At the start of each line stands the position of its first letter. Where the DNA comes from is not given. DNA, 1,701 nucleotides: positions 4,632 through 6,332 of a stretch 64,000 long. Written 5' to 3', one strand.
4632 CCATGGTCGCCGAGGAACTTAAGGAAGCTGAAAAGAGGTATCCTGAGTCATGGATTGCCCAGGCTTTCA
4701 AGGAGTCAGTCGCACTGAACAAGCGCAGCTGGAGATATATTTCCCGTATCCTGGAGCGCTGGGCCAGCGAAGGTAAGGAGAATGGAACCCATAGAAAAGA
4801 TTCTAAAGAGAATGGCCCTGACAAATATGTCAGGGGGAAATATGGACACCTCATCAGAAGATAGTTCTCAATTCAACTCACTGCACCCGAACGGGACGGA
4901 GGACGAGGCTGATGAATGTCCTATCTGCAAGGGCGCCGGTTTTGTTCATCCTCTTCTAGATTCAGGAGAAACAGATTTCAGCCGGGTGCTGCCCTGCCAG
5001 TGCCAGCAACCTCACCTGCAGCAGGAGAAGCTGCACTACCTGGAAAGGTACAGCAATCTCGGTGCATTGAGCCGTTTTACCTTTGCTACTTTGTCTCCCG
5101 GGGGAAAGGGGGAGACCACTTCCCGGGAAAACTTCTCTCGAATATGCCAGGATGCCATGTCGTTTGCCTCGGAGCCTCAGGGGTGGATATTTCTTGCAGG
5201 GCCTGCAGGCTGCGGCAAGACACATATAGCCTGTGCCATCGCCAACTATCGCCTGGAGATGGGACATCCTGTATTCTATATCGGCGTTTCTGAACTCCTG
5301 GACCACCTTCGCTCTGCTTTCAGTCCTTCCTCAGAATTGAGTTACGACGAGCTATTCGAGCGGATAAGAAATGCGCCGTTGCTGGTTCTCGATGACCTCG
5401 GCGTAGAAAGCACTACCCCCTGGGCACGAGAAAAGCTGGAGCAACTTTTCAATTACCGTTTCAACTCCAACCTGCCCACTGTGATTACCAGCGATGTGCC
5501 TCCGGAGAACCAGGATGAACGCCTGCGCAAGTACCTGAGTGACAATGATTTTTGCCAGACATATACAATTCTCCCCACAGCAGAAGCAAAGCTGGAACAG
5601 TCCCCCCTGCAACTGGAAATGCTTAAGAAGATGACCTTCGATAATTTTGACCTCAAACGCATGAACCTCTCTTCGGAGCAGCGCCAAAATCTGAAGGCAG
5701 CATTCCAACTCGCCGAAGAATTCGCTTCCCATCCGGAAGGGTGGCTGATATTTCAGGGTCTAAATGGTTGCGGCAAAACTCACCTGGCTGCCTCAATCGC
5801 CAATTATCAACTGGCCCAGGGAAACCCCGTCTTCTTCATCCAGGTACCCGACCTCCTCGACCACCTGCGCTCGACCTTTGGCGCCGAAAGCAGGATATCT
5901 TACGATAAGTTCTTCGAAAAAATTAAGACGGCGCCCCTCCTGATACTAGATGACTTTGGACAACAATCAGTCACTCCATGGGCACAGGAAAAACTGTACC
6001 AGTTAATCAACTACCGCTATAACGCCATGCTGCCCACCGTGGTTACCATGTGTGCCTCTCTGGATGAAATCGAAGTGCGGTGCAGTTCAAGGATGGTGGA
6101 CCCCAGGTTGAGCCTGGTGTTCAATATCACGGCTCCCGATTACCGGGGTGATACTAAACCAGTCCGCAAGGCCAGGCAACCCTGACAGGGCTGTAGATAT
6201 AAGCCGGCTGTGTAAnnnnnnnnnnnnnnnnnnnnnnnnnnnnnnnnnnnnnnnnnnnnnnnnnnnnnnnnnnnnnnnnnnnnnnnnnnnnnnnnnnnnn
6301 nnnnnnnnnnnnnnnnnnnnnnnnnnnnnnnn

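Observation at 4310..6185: Helicase loader with two complete DnaC/DnaI-type AAA+ domains in one polypeptide, downstream of rplI-dnaB and a DnaD-like gene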

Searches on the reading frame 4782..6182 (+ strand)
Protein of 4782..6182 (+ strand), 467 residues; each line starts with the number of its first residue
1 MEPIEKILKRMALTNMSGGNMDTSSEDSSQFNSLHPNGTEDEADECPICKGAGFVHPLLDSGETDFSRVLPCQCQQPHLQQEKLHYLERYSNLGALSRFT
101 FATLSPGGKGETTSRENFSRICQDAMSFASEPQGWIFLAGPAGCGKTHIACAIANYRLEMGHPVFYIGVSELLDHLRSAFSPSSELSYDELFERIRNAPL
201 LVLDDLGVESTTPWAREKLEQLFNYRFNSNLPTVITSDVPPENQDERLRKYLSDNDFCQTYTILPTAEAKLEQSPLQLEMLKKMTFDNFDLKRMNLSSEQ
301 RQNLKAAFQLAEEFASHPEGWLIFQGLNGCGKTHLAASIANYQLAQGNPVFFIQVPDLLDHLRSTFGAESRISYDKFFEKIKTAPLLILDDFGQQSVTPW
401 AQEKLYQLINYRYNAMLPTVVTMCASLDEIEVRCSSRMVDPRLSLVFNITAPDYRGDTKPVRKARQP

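Call 3: search_protein_families(library=pfam, proteins=[window:4782-6182:+], max_evalue=0.1)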
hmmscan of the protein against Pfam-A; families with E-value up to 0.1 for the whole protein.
window:4782-6182:+ (467 aa): 43 families (the best 25 are shown)
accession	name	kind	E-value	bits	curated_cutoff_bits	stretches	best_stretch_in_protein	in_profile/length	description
PF01695.23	IstB_IS21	-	9.7e-31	107.5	24.1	2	313-429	87-198/238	IstB-like ATP binding protein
PF00308.24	Bac_DnaA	-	1.2e-16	61.7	23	2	99-249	5-152/162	Bacterial DnaA ATPAse domain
PF00004.35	AAA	-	5.7e-13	49.9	21.2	2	137-206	2-66/131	ATPase family associated with various cellular activities (AAA)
PF00910.28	RNA_helicase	-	1.8e-08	35.3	21.5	1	323-437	2-97/105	RNA helicase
PF20720.3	nSTAND3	-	3.7e-08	33.6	27.2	2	131-176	15-61/155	Novel STAND NTPase 3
PF24883.2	NPHP3_N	-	3.4e-07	31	24.8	2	319-352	22-55/164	Nephrocystin 3, N-terminal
PF13191.12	AAA_16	-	2.8e-06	28.4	32.6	1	123-203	13-82/167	AAA ATPase domain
PF00931.28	NB-ARC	-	2.8e-06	27.2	23.5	1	129-159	15-44/248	NB-ARC domain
PF13173.12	AAA_14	-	3.5e-06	27.5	27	1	322-392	5-71/129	AAA domain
PF05729.18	NACHT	-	6e-06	26.6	26.7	0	322-347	3-27/167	NACHT domain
PF04851.21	ResIII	-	9.2e-06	26.1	22.5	1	295-371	3-78/164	Type III restriction enzyme, res subunit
PF01637.24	ATPase_2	-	1.8e-05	25.1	33.2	1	130-167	17-54/225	ATPase domain predominantly from Archaea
PF13604.12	AAA_30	-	2e-05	24.9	27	0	127-168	12-53/191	AAA domain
PF07728.20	AAA_5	-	6.5e-05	23.4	22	0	136-205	2-74/139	AAA domain (dynein-related subfamily)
PF00005.33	ABC_tran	-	0.00013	23.1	25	0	125-155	3-33/137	ABC transporter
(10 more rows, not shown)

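Call 4: search_protein_families(library=ncbifam, proteins=[window:4782-6182:+], max_evalue=0.1)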
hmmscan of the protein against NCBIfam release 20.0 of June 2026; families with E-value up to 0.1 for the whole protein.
window:4782-6182:+ (467 aa): 72 families (the best 25 are shown)
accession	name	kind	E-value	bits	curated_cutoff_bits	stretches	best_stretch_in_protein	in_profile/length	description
NF005992.0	PRK08116.1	subfamily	1.5e-65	221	189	2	270-455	68-252/269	hypothetical protein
NF005304.0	PRK06835.1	equivalog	6.1e-46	157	215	2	271-448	127-310/330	ATP-binding protein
NF038214.1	IS21_help_AAA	equivalog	1e-38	133.4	200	2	283-415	59-183/232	IS21-like element helper ATPase IstB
NF006505.0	PRK08939.1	equivalog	7.4e-37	127.3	228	2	116-249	141-270/306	primosomal protein DnaI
NF005931.1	PRK07952.1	equivalog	3.3e-35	121.8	357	2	282-440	67-220/246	replicative helicase loader DnaC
NF009043.0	PRK12377.1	subfamily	4.8e-29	101.7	389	2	271-440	59-220/248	ATP-binding protein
NF005378.0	PRK06921.1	subfamily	1.3e-28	99.8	207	2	21-242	10-227/266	hypothetical protein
NF001154.0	PRK00149.3-3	equivalog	2e-25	89.7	410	2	136-243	153-261/462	chromosomal replication initiator protein DnaA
TIGR00362.1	DnaA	equivalog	2.2e-24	86.3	343.9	2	95-243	104-246/437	chromosomal replication initiator protein DnaA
TIGR03420.1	DnaA_homol_Hda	equivalog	2.5e-17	63.2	194.8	2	129-263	34-156/226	DnaA regulatory inactivator Hda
NF006616.1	PRK09183.1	subfamily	3.9e-17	62.4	300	2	131-227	98-192/253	IS21-like element helper ATPase IstB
NF005098.0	PRK06526.1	subfamily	1.4e-15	57.5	296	2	128-240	105-212/266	transposase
NF006038.0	PRK08181.1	subfamily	9.1e-15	54.6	317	2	283-415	75-200/271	transposase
NF009087.0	PRK12422.1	equivalog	1.6e-11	44.1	657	2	79-244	89-249/455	chromosomal replication initiator protein DnaA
NF041813.1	Avs2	equivalog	4.4e-07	28.2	1000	2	135-164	167-196/1317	AVAST type 2 anti-phage system protein Avs2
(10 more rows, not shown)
